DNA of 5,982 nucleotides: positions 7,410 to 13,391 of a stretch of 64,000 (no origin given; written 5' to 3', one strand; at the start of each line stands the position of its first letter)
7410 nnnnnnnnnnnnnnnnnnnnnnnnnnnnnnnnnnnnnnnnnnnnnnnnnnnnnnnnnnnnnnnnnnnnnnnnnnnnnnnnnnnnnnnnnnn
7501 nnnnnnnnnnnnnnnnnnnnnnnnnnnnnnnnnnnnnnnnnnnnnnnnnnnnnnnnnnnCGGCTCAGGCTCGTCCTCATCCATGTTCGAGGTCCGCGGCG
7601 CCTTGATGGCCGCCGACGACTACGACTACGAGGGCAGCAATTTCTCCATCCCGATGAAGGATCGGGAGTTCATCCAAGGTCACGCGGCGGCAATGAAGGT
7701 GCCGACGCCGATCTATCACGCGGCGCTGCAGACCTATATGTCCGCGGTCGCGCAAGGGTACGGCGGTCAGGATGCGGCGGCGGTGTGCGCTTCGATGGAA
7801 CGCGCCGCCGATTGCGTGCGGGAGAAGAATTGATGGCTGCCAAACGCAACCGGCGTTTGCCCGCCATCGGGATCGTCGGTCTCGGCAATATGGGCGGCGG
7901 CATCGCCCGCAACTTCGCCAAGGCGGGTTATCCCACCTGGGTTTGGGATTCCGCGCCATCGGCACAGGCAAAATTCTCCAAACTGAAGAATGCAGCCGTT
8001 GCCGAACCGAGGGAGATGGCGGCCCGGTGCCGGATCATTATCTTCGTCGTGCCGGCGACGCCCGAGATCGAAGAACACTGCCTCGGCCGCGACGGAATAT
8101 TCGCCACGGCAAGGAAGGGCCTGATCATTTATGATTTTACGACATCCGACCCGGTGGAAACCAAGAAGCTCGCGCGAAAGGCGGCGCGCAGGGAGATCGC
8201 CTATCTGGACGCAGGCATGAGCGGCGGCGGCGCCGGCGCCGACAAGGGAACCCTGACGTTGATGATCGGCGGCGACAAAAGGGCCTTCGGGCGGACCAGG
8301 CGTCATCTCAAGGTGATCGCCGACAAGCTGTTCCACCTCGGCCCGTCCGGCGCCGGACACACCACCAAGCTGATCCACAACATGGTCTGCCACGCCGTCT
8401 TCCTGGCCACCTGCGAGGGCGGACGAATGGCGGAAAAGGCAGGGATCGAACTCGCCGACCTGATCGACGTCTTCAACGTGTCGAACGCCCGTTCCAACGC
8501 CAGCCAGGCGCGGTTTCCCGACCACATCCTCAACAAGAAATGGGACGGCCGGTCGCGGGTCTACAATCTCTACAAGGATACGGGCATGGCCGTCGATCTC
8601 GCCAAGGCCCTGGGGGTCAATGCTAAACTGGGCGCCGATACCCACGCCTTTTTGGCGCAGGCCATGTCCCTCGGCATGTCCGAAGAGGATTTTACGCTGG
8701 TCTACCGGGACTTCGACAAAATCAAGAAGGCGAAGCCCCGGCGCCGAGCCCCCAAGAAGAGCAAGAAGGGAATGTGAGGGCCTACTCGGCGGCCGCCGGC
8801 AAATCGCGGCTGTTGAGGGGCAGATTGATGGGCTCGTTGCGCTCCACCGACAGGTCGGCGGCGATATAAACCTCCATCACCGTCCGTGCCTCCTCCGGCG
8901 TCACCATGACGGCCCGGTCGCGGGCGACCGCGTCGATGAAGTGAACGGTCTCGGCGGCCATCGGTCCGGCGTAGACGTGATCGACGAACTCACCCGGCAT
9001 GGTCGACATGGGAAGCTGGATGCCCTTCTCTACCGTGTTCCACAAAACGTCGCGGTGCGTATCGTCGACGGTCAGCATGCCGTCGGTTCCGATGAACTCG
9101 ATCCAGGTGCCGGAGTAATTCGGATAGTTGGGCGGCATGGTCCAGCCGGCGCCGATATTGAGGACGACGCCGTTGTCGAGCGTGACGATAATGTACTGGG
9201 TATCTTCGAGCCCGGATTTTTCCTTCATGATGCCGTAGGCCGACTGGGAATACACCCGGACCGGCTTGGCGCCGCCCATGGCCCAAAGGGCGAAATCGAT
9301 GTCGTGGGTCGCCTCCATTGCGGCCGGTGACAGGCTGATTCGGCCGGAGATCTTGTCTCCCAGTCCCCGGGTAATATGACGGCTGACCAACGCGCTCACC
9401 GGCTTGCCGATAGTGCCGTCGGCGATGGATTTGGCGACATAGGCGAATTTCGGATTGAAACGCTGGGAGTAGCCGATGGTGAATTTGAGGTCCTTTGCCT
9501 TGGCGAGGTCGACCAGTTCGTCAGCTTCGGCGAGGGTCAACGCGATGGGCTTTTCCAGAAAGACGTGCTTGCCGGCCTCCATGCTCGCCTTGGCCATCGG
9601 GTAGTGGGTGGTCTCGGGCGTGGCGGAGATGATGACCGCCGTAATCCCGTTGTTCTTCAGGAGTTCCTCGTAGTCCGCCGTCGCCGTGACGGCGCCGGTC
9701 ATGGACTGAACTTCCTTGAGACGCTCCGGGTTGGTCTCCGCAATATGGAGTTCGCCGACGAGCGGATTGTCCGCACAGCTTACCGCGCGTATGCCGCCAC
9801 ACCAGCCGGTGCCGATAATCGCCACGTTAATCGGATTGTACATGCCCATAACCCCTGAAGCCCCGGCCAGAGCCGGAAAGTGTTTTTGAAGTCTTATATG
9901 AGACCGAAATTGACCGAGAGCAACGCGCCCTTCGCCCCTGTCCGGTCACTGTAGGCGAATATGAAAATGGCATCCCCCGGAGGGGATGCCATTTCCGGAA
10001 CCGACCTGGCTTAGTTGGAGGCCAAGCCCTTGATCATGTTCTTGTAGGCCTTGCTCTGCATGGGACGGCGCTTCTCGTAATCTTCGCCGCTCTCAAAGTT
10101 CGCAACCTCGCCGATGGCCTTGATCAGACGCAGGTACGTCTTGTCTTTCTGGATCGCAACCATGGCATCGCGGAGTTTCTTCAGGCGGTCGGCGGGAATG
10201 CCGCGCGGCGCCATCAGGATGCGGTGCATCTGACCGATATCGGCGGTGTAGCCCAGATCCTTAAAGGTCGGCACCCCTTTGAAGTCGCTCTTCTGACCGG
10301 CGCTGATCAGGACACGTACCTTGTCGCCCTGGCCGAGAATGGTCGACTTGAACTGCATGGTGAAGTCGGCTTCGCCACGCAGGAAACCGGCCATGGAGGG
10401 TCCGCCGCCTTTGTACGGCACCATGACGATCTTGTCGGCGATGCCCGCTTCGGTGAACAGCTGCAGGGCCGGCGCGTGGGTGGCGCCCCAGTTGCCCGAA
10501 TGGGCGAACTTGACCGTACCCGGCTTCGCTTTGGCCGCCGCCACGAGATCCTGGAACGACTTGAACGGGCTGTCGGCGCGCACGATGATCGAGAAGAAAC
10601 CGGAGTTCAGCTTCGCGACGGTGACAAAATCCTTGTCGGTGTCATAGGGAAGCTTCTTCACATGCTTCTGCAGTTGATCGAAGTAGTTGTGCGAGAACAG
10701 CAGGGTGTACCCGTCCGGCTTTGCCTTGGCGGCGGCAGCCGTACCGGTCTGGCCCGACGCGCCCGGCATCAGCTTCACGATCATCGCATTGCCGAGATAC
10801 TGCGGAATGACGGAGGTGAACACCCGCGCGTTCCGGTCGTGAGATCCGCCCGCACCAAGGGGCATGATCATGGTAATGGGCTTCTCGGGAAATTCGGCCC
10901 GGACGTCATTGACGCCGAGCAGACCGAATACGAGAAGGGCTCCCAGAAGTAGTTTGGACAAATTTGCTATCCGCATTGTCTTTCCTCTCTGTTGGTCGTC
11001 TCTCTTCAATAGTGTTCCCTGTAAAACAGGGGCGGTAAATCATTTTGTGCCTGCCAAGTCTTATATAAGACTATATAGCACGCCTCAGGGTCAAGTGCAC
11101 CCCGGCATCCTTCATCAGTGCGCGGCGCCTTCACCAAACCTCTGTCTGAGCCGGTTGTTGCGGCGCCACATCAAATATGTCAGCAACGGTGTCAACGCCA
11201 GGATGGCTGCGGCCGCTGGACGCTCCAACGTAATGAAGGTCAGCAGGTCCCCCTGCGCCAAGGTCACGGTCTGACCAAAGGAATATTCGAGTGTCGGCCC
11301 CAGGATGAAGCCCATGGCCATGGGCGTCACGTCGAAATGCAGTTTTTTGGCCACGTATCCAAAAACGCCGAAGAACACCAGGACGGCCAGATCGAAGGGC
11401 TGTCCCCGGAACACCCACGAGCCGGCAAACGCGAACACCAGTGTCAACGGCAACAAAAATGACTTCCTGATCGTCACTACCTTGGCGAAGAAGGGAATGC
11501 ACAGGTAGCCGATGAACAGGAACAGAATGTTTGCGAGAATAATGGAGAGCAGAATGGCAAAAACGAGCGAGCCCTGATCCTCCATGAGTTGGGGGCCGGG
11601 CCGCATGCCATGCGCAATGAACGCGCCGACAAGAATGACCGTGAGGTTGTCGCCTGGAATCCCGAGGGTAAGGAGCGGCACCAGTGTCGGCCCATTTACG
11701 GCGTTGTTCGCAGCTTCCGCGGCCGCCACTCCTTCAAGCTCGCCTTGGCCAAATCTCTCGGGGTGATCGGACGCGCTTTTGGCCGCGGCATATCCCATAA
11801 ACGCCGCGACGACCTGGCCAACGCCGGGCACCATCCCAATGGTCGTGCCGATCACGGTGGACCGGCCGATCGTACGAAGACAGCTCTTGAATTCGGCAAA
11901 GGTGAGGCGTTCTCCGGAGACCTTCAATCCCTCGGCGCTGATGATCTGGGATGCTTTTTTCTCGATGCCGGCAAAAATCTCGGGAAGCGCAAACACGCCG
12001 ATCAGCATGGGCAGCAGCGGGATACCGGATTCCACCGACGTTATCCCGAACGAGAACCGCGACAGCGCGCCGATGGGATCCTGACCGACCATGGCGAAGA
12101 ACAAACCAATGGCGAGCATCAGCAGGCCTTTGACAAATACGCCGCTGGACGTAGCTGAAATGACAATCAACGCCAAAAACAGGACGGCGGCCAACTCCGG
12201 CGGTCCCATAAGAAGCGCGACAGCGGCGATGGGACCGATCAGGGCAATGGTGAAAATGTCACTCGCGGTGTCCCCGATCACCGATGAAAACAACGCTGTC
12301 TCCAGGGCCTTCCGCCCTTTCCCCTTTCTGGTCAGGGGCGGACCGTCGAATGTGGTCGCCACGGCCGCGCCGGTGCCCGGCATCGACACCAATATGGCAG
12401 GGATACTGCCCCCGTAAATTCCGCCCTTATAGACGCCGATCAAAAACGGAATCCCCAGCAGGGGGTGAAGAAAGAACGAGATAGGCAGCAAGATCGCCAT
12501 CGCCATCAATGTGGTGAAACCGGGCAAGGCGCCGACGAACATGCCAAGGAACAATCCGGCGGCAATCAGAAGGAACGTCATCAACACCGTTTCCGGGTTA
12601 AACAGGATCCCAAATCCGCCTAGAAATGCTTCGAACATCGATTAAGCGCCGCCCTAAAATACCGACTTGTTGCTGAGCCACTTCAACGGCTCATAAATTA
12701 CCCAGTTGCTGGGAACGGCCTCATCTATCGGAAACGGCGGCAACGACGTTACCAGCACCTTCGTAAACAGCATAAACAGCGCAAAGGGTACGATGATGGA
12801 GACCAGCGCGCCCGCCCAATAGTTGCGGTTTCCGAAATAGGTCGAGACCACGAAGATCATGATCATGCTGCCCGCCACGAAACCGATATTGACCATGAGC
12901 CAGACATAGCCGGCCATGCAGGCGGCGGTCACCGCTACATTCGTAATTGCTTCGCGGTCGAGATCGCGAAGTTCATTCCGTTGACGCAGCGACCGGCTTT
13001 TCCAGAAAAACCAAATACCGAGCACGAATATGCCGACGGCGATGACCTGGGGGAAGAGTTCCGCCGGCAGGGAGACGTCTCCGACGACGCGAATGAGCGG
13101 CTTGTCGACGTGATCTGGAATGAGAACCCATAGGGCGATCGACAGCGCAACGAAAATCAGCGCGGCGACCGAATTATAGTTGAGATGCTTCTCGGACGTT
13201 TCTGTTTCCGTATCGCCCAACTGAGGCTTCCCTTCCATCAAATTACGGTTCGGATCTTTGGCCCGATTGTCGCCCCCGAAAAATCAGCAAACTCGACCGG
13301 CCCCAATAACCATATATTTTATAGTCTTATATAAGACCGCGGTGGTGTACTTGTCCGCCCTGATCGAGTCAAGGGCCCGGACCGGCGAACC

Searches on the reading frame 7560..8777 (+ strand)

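Call 81: search_protein_families(library=pfam, proteins=[window:7560-8777:+])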
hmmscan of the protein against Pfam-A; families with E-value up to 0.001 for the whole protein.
window:7560-8777:+ (405 aa): 5 families
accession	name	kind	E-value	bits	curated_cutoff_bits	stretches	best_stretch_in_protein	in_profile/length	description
PF03446.21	NAD_binding_2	-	7e-41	140.4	21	1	103-261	2-161/161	NAD binding domain of 6-phosphogluconate dehydrogenase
PF14833.11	NAD_binding_11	-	7.1e-25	88.1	30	1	264-383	1-120/122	NAD-binding of NADP-dependent 3-hydroxyisobutyrate dehydrogenase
PF02826.25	2-Hacid_dh_C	-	7.1e-09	35.7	25.1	1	102-214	38-147/178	D-isomer specific 2-hydroxyacid dehydrogenase, NAD binding domain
PF03807.23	F420_oxidored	-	3.2e-06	28.1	21.6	1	103-166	2-69/94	NADP oxidoreductase coenzyme F420-dependent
PF02737.24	3HCDH_N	-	4.2e-05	24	22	1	103-141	2-40/180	3-hydroxyacyl-CoA dehydrogenase, NAD binding domain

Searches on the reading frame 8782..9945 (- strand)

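Call 8: search_protein_families(library=pfam, proteins=[window:8782-9945:-])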
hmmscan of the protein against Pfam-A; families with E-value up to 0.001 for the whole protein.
window:8782-9945:- (387 aa): 4 families
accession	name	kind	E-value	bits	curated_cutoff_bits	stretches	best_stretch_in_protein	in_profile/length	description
PF01408.29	GFO_IDH_MocA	-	7.2e-23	82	24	1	39-159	1-120/120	Oxidoreductase family, NAD-binding Rossmann fold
PF22725.1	GFO_IDH_MocA_C3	-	6.5e-12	46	27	1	168-291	2-123/124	GFO/IDH/MocA C-terminal domain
PF02894.22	GFO_IDH_MocA_C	-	4.4e-11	43.4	22.9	1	172-375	2-218/218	Oxidoreductase family, C-terminal alpha/beta domain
PF03435.24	Sacchrp_dh_NADP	-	0.00094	20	25.1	0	41-128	1-95/129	Saccharopine dehydrogenase NADP binding domain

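Call 29: search_protein_families(library=ncbifam, proteins=[window:8782-9945:-], max_evalue=1e-10)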
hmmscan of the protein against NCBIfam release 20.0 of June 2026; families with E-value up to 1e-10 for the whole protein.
window:8782-9945:- (387 aa): 8 families
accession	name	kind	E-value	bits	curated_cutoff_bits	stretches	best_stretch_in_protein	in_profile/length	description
TIGR04380.1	myo_inos_iolG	equivalog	3.3e-43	147.8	355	1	39-373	2-329/330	inositol 2-dehydrogenase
NF040723.1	UDP-GlcNAcDh_Arch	equivalog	2.4e-26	93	450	1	39-364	1-298/302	UDP-N-acetylglucosamine 3-dehydrogenase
NF008607.0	PRK11579.1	subfamily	2e-18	66.5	330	1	37-181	3-144/346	oxidoreductase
NF052479.1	LevoglcsnDh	equivalog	6.9e-17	61.2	650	1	39-181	4-153/386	levoglucosan dehydrogenase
NF041392.1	XylDh_Gfo6_Halo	equivalog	4.2e-16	58.7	350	1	37-186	15-167/350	D-xylose 1-dehydrogenase Gfo6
NF007574.0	PRK10206.1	equivalog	5.9e-16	58.4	352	1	78-183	43-147/345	oxidoreductase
NF052679.1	InsChiInosDhIolG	equivalog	1.4e-13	50.6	540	1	39-264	3-225/343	bifunctional inositol 2-dehydrogenase/D-chiro-inositol 1-dehydrogenase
NF058563.1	BT_2159_fam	equivalog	2.2e-11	43.4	650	1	39-294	1-251/350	disaccharide 3-dehydrogenase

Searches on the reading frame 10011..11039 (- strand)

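Call 8: search_protein_families(library=pfam, proteins=[window:10011-11039:-])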
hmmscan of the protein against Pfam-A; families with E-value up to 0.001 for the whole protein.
window:10011-11039:- (342 aa): 2 families
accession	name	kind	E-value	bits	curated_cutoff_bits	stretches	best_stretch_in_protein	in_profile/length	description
PF03401.19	TctC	-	8.4e-35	121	27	1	71-337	2-270/274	Tripartite tricarboxylate transporter family receptor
PF12974.12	Phosphonate-bd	-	5.1e-05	23.2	27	1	150-319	88-238/242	ABC transporter, phosphonate, periplasmic substrate-binding protein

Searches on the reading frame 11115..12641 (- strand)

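Call 8: search_protein_families(library=pfam, proteins=[window:11115-12641:-])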
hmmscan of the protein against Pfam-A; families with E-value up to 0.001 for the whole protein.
window:11115-12641:- (508 aa): 1 family
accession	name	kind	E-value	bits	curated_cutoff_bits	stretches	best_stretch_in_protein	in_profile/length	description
PF01970.21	TctA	-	3.7e-129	431.5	28.9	1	24-441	2-421/423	Tripartite tricarboxylate transporter TctA family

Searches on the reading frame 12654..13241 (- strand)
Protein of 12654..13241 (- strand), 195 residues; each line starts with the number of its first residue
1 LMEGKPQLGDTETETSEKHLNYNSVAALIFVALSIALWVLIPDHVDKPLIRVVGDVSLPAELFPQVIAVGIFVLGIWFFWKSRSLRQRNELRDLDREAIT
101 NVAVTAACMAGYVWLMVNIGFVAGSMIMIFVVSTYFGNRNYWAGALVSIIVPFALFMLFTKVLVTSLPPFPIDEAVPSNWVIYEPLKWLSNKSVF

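Call 81: search_protein_families(library=pfam, proteins=[window:12654-13241:-])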
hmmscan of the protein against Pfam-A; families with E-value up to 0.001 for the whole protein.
window:12654-13241:- (195 aa): 1 family
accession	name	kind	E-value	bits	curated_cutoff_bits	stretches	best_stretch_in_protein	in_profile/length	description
PF07331.16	TctB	-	5.4e-17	62.7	29.1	1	25-168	2-137/137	Tripartite tricarboxylate transporter TctB family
